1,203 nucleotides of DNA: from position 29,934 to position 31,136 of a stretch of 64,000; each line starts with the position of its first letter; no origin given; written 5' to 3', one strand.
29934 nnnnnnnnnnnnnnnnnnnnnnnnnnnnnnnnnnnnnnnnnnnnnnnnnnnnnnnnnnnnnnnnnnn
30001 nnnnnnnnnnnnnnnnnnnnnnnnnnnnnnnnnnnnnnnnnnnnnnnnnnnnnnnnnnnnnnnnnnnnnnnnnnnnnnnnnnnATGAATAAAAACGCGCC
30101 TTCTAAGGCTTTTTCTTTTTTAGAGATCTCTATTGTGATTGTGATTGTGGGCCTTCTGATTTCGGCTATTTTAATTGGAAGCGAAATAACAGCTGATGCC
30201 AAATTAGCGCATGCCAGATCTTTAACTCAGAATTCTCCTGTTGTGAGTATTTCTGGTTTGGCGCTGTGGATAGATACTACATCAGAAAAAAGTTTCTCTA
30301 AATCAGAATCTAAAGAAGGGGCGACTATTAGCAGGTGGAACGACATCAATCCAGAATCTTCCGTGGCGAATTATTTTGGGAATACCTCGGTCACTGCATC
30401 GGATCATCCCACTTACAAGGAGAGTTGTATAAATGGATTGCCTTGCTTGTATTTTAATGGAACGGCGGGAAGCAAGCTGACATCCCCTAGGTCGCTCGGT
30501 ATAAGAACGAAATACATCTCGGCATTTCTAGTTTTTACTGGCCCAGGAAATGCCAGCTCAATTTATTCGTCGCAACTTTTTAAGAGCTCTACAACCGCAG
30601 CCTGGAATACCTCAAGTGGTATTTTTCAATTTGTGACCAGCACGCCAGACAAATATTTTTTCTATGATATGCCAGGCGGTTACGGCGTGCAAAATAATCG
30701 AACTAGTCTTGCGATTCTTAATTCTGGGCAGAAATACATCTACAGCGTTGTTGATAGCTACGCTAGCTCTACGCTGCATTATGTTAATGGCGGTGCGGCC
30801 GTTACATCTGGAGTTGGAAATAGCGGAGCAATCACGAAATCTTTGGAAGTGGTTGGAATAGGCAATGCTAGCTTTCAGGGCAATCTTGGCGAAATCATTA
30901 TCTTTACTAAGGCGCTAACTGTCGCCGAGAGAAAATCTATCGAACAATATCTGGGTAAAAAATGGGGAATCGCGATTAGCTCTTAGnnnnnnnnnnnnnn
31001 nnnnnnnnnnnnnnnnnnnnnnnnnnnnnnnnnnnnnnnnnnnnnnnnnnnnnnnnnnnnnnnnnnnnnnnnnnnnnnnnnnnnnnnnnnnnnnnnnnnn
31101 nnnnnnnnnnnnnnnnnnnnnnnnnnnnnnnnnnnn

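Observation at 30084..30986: Prepilin-type N-terminus fused to a LamG/concanavalin-like lectin domain, divergently paired with the VirB2-like gene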

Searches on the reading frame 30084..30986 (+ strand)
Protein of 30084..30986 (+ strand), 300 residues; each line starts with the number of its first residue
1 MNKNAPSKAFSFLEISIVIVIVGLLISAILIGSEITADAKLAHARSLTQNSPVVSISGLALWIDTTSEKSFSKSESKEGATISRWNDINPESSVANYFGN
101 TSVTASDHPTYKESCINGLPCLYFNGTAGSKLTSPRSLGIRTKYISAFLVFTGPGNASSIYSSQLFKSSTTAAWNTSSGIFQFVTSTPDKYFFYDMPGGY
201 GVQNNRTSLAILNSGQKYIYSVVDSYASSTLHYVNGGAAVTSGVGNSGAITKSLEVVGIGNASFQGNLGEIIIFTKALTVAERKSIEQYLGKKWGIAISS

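Call 3: search_protein_families(library=pfam, proteins=[window:30084-30986:+], max_evalue=1)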
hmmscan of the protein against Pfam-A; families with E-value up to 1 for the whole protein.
window:30084-30986:+ (300 aa): 1 family
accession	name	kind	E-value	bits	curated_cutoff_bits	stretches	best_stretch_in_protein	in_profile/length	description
PF07963.17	N_methyl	-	0.0084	16.1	21.2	1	7-30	4-27/27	Prokaryotic N-terminal methylation motif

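Call 4: search_protein_families(library=ncbifam, proteins=[window:30084-30986:+], max_evalue=1)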
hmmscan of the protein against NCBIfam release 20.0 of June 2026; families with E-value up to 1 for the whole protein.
window:30084-30986:+ (300 aa): 3 families
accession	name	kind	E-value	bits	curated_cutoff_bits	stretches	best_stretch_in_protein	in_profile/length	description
TIGR02532.1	IV_pilin_GFxxxE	domain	0.011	15.5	16.3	1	8-30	2-24/24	prepilin-type N-terminal cleavage/methylation domain-containing protein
TIGR01708.2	typeII_sec_gspH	equivalog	0.026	14.5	80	1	9-34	3-28/169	type II secretion system minor pseudopilin GspH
TIGR01710.1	typeII_sec_gspG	equivalog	0.047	13.7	88.85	1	9-40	2-31/134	type II secretion system major pseudopilin GspG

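Call 6: find_homologous_proteins(query=window:30084-30986:+)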
Query window:30084-30986:+ (300 aa): 123 proteins with E <= 0.001 among 2557 candidates; the best 120 are listed.
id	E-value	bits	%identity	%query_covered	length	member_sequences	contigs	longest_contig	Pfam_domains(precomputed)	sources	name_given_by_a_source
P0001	1.4e-182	623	97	100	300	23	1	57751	-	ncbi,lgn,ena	-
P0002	5.2e-124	431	68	100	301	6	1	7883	-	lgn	-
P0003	1.1e-122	427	67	100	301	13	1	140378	-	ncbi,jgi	jgi:hypothetical protein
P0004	4.4e-121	422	66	100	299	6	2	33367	-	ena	-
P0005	6.4e-120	418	66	100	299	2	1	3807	-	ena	-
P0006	3.0e-119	416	65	100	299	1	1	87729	-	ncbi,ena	-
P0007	1.7e-118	413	65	98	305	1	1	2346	-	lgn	-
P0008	3.7e-118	412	66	100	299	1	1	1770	-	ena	-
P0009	2.7e-113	396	62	99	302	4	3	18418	-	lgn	-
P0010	1.0e-110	387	62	97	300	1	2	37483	-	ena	-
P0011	6.3e-110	385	63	100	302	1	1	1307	-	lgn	-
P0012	1.5e-103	364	57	100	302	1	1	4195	-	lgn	-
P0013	2.6e-103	363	59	100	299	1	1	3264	-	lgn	-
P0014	2.2e-102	360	59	97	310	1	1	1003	-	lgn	-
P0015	1.0e-101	358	59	100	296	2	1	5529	-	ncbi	-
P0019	1.5e-84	302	54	100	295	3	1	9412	PF13385.14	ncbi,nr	ncbi:MAG: LamG domain-containing protein [Alphaproteobacteria bacterium]|nr:LamG domain-containing p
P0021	6.0e-43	165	37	100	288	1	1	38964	PF13385.14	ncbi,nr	ncbi:MAG: LamG-like jellyroll fold domain-containing protein [Rickettsiales bacterium]|nr:LamG-like 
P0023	4.3e-40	156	35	97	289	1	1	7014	PF07963.18,PF13385.14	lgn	-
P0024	1.1e-37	148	36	99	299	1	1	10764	PF13385.14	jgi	-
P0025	2.4e-37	147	34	99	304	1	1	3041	PF13385.14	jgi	-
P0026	2.8e-37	147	38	100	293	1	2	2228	PF07963.18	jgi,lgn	jgi:prepilin-type N-terminal cleavage/methylation domain-containing protein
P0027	3.9e-37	146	34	98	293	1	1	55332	PF13385.14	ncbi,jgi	jgi:prepilin-type N-terminal cleavage/methylation domain-containing protein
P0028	3.4e-36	143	33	100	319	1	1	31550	PF07963.18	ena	-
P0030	3.1e-35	140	36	98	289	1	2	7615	PF07963.18,PF13385.14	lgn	-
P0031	3.5e-35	140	33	97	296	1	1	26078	PF07963.18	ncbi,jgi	jgi:prepilin-type N-terminal cleavage/methylation domain-containing protein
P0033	5.9e-35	139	36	96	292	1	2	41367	PF13385.14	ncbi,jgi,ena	jgi:prepilin-type N-terminal cleavage/methylation domain-containing protein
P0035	9.3e-35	138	34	100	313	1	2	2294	PF13385.14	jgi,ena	-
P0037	2.6e-34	137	32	100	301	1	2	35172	PF13385.14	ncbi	-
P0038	3.8e-34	136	35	98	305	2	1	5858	PF13385.14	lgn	-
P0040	4.3e-34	136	34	100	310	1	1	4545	PF13385.14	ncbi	-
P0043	1.3e-33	135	35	99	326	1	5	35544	PF07963.18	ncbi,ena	-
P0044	1.3e-33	135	34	98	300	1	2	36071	PF07963.18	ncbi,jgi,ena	jgi:prepilin-type N-terminal cleavage/methylation domain-containing protein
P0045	1.5e-33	134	33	97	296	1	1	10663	PF13385.14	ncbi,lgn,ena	-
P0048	2.7e-33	134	44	42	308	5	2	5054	PF13385.14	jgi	jgi:prepilin-type N-terminal cleavage/methylation domain-containing protein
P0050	5.4e-33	133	33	99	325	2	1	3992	PF13385.14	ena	-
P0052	1.0e-32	132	36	99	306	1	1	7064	PF07963.18,PF13385.14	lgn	-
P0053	1.0e-32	132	35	100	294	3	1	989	PF13385.14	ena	-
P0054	1.1e-32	132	35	99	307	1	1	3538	PF13385.14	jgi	jgi:prepilin-type N-terminal cleavage/methylation domain-containing protein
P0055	1.2e-32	131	35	97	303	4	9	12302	PF07963.18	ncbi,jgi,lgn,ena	jgi:prepilin-type N-terminal cleavage/methylation domain-containing protein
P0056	1.3e-32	131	32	89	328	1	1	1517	PF13385.14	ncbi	-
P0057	1.8e-32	131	35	97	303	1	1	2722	PF07963.18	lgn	-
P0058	2.7e-32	130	34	89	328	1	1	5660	PF13385.14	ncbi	-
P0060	4.1e-32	130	35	97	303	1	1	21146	PF07963.18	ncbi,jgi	-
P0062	7.0e-32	129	39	52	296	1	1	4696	PF13385.14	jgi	-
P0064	8.1e-32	129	34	97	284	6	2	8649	PF13385.14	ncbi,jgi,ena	jgi:prepilin-type N-terminal cleavage/methylation domain-containing protein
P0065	1.0e-31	128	34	100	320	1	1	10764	PF13385.14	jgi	-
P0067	1.4e-31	128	35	100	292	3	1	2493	PF13385.14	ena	-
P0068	1.9e-31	127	35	97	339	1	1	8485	PF13385.14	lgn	-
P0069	2.4e-31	127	35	97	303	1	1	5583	PF07963.18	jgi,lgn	-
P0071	1.2e-30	125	36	97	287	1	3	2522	PF13385.14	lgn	-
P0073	1.3e-30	125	34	98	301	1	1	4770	PF13385.14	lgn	-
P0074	1.4e-30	125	43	32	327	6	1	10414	PF13385.14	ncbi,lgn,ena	-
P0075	1.5e-30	125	33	97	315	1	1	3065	PF13385.14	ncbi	-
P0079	4.5e-30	123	36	98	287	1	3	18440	PF13385.14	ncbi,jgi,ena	jgi:prepilin-type N-terminal cleavage/methylation domain-containing protein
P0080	4.6e-30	123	33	99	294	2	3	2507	PF13385.14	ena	-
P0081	7.4e-30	122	31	97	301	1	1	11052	PF07963.18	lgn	-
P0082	7.8e-30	122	34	99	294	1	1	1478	PF07963.18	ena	-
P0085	1.5e-28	118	31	96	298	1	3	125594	PF07963.18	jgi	jgi:prepilin-type N-terminal cleavage/methylation domain-containing protein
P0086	2.1e-28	118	33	97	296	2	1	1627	PF13385.14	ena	-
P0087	2.4e-28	117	34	97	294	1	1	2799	PF07963.18,PF13385.14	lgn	-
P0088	2.6e-28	117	34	97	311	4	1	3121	PF07963.18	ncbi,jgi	jgi:prepilin-type N-terminal cleavage/methylation domain-containing protein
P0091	3.1e-28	117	33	100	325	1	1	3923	PF13385.14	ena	-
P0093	6.3e-28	116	33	96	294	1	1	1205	PF13385.14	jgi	jgi:prepilin-type N-terminal cleavage/methylation domain-containing protein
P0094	7.3e-28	116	33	97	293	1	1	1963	PF13385.14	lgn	-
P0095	7.4e-28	116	34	99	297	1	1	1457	PF07963.18,PF13385.14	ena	-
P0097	1.1e-27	115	32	97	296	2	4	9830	PF13385.14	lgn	-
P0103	4.7e-27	113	50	40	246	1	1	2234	PF07963.18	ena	-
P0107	2.6e-25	107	33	99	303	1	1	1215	PF13385.14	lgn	-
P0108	3.2e-25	107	31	99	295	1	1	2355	PF13385.14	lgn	-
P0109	2.8e-24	104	30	87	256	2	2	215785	PF13385.14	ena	-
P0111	1.9e-23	101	32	96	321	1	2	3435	PF07963.18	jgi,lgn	-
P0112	1.1e-22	99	31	100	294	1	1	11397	PF07963.18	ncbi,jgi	jgi:prepilin-type N-terminal cleavage/methylation domain-containing protein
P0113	8.0e-22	96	29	98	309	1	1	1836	PF13385.14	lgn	-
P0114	9.8e-22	96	31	97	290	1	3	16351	PF13385.14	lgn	-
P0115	1.2e-21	95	33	99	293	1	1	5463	PF13385.14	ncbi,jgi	jgi:prepilin-type N-terminal cleavage/methylation domain-containing protein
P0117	3.4e-21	94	30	97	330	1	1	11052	PF07963.18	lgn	-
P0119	4.6e-18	84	33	85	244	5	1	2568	PF13385.14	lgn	-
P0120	1.2e-5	43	27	81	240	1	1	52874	-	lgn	-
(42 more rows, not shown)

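Call 8: find_encoding_contigs(protein=P0001, flank=10000, max_places=3)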
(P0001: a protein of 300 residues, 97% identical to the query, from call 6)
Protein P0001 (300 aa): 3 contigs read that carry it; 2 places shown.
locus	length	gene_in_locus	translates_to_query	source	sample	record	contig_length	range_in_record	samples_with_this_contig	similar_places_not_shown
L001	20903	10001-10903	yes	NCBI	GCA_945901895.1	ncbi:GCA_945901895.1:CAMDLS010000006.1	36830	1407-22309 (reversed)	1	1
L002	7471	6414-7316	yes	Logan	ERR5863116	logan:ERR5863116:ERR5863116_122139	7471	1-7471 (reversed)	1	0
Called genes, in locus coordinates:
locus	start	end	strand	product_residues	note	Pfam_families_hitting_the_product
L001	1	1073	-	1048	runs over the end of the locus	PF27156:RP005_N (weak), PF07992:Pyr_redox_2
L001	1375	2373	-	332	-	PF00490:ALAD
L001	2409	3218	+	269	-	PF00218:IGPS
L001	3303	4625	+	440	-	PF05697:Trigger_N, PF00254:FKBP_C, PF05698:Trigger_C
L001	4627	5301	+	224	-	PF02666:PS_Dcarbxylase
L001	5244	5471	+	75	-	-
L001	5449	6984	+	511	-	PF01039:Carboxyl_trans, PF03255:ACCA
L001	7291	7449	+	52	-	-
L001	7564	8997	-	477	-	PF00890:FAD_binding_2 (weak), PF01134:GIDA (faint), PF07992:Pyr_redox_2, PF12831:FAD_oxidored, PF13450:NAD_binding_8 (weak), PF13738:Pyr_redox_3, PF00070:Pyr_redox, PF02852:Pyr_redox_dim, +3 more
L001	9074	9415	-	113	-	PF00830:Ribosomal_L28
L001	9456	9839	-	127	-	PF04956:TrbC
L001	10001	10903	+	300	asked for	-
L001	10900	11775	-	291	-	PF01565:FAD_binding_4, PF02873:MurB_C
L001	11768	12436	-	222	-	PF02390:Methyltransf_4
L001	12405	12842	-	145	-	PF02502:LacAB_rpiB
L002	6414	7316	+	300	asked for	-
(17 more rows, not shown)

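Call 9: find_encoding_contigs(protein=P0003, flank=10000, max_places=2)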
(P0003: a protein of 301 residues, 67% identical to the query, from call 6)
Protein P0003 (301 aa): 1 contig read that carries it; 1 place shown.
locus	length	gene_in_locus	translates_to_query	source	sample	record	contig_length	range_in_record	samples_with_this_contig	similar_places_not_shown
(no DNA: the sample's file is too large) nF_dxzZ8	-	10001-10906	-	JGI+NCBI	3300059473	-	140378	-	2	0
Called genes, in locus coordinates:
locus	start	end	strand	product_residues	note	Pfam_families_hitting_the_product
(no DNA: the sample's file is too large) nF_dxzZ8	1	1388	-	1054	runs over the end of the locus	PF27156:RP005_N (weak), PF07992:Pyr_redox_2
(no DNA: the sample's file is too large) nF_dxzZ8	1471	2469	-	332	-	PF00490:ALAD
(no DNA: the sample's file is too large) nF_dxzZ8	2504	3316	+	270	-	PF00218:IGPS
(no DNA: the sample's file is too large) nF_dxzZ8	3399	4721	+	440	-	PF05697:Trigger_N, PF00254:FKBP_C, PF05698:Trigger_C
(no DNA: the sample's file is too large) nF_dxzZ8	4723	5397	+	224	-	PF02666:PS_Dcarbxylase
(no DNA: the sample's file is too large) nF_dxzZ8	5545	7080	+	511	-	PF01039:Carboxyl_trans, PF03255:ACCA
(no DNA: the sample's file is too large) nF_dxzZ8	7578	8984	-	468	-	PF00890:FAD_binding_2 (weak), PF01494:FAD_binding_3 (faint), PF07992:Pyr_redox_2, PF12831:FAD_oxidored, PF13450:NAD_binding_8 (weak), PF13738:Pyr_redox_3, PF00070:Pyr_redox, PF02852:Pyr_redox_dim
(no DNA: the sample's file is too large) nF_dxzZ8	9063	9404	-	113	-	PF00830:Ribosomal_L28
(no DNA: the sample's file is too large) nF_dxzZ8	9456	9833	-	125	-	PF04956:TrbC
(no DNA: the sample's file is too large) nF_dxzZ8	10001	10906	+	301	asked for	-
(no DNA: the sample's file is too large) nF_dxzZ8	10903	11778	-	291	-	PF01565:FAD_binding_4, PF02873:MurB_C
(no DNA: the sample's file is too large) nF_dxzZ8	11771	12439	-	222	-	PF02390:Methyltransf_4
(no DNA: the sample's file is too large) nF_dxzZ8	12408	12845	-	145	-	PF02502:LacAB_rpiB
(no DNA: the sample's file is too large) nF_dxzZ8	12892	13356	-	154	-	PF00380:Ribosomal_S9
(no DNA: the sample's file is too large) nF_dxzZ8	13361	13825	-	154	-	PF00572:Ribosomal_L13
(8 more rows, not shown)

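Call 10: find_encoding_contigs(protein=P0006, flank=10000, max_places=2)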
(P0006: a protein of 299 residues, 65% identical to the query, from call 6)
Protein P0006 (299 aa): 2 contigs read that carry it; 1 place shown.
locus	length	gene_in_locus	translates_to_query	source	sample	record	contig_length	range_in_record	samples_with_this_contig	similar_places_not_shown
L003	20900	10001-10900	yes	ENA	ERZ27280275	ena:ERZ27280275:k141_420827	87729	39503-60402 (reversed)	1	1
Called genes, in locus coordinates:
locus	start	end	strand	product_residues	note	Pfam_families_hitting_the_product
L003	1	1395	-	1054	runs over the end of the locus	PF27156:RP005_N, PF07992:Pyr_redox_2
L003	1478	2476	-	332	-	PF00490:ALAD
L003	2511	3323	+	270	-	PF00218:IGPS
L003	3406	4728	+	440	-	PF05697:Trigger_N, PF00254:FKBP_C, PF05698:Trigger_C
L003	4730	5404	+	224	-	PF02666:PS_Dcarbxylase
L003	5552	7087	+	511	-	PF01039:Carboxyl_trans, PF03255:ACCA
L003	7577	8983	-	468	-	PF00890:FAD_binding_2 (weak), PF07992:Pyr_redox_2, PF12831:FAD_oxidored, PF13450:NAD_binding_8 (weak), PF13738:Pyr_redox_3, PF00070:Pyr_redox, PF02852:Pyr_redox_dim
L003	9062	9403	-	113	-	PF00830:Ribosomal_L28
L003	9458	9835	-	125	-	PF04956:TrbC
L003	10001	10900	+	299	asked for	-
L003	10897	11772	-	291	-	PF01565:FAD_binding_4, PF02873:MurB_C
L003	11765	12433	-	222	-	PF02390:Methyltransf_4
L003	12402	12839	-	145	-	PF02502:LacAB_rpiB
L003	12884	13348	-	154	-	PF00380:Ribosomal_S9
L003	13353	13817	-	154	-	PF00572:Ribosomal_L13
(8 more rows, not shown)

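Call 11: find_encoding_contigs(protein=P0021, flank=10000, max_places=2)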
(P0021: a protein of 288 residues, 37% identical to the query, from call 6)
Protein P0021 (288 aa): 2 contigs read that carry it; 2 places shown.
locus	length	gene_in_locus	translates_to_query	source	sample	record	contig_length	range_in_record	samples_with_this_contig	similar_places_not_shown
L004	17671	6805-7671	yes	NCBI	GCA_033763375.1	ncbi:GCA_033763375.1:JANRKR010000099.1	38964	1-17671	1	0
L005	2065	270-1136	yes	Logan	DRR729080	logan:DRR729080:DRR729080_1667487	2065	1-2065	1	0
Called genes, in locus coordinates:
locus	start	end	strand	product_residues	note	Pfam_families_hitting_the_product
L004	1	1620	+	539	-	PF01964:ThiC_Rad_SAM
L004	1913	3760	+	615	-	PF00009:GTP_EFTU, PF01926:MMR_HSR1 (weak), PF22042:EF-G_D2 (weak), PF03144:GTP_EFTU_D2, PF00679:EFG_C, PF21018:BipA_C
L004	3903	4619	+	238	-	PF01138:RNase_PH, PF03725:RNase_PH_C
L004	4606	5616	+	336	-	-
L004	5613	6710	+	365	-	PF21016:RlmN_N, PF04055:Radical_SAM, PF13353:Fer4_12 (faint)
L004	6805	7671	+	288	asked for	PF13385:Laminin_G_3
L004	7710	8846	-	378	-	PF00226:DnaJ, PF01556:DnaJ_C, PF00684:DnaJ_CXXCXGXG, PF27659:CHP02642 (faint), PF27439:DnaJ_C_2 (weak)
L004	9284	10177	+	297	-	PF07963:N_methyl (weak)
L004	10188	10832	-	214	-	PF01725:Ham1p_like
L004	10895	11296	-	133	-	PF00886:Ribosomal_S16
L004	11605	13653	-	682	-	PF00111:Fer2 (weak), PF13510:Fer2_4, PF10588:NADH-G_4Fe-4S_3, PF22117:Fer4_Nqo3, PF22151:Fer4_NDSU1, PF00384:Molybdopterin, PF09326:NADH_dhqG_C (weak)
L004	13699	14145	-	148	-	PF00436:SSB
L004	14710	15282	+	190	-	PF00160:Pro_isomerase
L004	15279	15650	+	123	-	PF11969:DcpS_C, PF01230:HIT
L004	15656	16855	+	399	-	PF01053:Cys_Met_Meta_PP, PF00155:Aminotran_1_2 (weak)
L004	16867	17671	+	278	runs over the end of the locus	PF07963:N_methyl (weak)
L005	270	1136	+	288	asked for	PF13385:Laminin_G_3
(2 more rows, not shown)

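Call 12: find_encoding_contigs(protein=window:30084-30986:+, flank=10000, max_places=3)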
Protein window:30084-30986:+ (300 aa): no gene with exactly this product is on record in the collection.

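Call 16: find_related_loci(query=A1, collection=genome_contigs, flank=10000)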
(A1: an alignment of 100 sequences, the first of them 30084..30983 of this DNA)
Query A1 (300 aa) in genome_contigs; peptide patterns used: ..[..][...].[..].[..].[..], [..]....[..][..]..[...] (x = any residue, [..] = any of these).
593 stretches matched a pattern (row limit reached: there are more); 333 encode a relative of the query (tblastn E <= 1e-3); the best 80 are kept; 77 distinct loci.
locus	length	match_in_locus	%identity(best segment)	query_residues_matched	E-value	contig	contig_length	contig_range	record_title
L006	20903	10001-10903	67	1-300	3e-130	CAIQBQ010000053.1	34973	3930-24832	MAG: uncultured Alphaproteobacteria bacterium isolate KTt_bin-0923 genome assembly, contig: bin-0923:053/160, whole geno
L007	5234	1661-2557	66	1-300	4e-128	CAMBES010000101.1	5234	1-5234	MAG: Rhizobium sp. Q54 isolate TrE-03may19-89 genome assembly, contig: TrE-03may19-C37057, whole genome shotgun sequence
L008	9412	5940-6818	54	3-300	1e-84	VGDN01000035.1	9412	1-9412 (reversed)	MAG: Alphaproteobacteria bacterium isolate M_DeepCast_50m_m1_063 M_DeepCast_50m_m1_063_Ga0194121_10013388, whole genome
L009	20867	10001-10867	38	8-298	2e-42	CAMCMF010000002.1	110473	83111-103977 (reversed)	MAG: Rhizobium sp. Q54 isolate MoH-23oct19-117 genome assembly, contig: MoH-23oct19-C86, whole genome shotgun sequence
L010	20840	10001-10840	35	9-298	3e-40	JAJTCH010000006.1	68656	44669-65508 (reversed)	MAG: Rickettsiaceae bacterium isolate C_No_T20_B_bin.69 scaffold_331, whole genome shotgun sequence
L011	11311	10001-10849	36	1-299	8e-40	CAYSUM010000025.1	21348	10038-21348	MAG TPA_asm: uncultured Rhizobium sp. isolate SRP219642_co6_9 genome assembly, contig: NODE_1977_length_21348_cov_140.40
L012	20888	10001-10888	35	8-300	2e-39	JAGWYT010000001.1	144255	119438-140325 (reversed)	MAG: Rickettsiales bacterium isolate REEB497 contig-150_95, whole genome shotgun sequence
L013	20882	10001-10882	33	1-299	4e-39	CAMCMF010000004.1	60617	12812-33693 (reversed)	MAG: Rhizobium sp. Q54 isolate MoH-23oct19-117 genome assembly, contig: MoH-23oct19-C347, whole genome shotgun sequence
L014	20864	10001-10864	33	1-299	2e-38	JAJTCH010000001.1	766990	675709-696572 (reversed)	MAG: Rickettsiaceae bacterium isolate C_No_T20_B_bin.69 scaffold_8, whole genome shotgun sequence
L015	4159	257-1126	31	8-299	2e-38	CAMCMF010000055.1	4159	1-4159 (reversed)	MAG: Rhizobium sp. Q54 isolate MoH-23oct19-117 genome assembly, contig: MoH-23oct19-C43014, whole genome shotgun sequenc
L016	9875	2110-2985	33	1-296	1e-38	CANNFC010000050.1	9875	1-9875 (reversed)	MAG: Rickettsiales bacterium isolate ZH-13may13-88 genome assembly, contig: ZH-13May13-88.fna-C50, whole genome shotgun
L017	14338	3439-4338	34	1-298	5e-38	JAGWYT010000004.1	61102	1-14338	MAG: Rickettsiales bacterium isolate REEB497 contig-150_728, whole genome shotgun sequence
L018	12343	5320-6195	34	1-299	4e-38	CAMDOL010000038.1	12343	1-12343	MAG: Rickettsia typhi isolate TrE-25oct19-174 genome assembly, contig: TrE-25oct19-C6783, whole genome shotgun sequence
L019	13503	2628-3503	34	7-299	6e-38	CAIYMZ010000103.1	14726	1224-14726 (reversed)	MAG: uncultured Alphaproteobacteria bacterium isolate Loclat_bin-14143 genome assembly, contig: bin-14143:103/175, whole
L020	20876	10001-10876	35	1-296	2e-37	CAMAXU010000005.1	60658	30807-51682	MAG: Rickettsia typhi isolate ME-21oct19-9 genome assembly, contig: ME-21oct19-C605, whole genome shotgun sequence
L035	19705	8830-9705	31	8-298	4e-33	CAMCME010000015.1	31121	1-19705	MAG: Rickettsia typhi isolate MsE-30apr19-74 genome assembly, contig: MsE-30apr19-C1724, whole genome shotgun sequence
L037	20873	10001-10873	35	8-298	1e-32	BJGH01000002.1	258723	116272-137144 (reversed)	Alphaproteobacteria bacterium LBMAG_Alphaproteobacteria_epi.bin2 DNA, sequence02, whole genome shotgun sequence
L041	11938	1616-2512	34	8-299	3e-32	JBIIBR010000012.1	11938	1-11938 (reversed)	MAG: Rickettsiales bacterium isolate ME2000-06-20pf_3300042868_group1_bin62 Rohwer_bin1989_scaffold_6339_c1, whole genom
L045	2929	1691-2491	33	33-298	1e-31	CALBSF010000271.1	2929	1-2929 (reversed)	MAG TPA_asm: uncultured Rickettsiales bacterium isolate SRR6231156_bin.78_CONCOCT_v1.1_MAG genome assembly, contig: ERZ6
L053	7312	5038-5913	33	1-298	3e-30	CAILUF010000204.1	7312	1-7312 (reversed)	MAG: uncultured Alphaproteobacteria bacterium isolate Loclat_bin-00439 genome assembly, contig: bin-00439:204/303, whole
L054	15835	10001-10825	33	5-298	2e-30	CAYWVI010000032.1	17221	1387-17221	MAG TPA_asm: uncultured Rhizobium sp. isolate SRP285395_co1_350 genome assembly, contig: NODE_5150_length_17221_cov_6.54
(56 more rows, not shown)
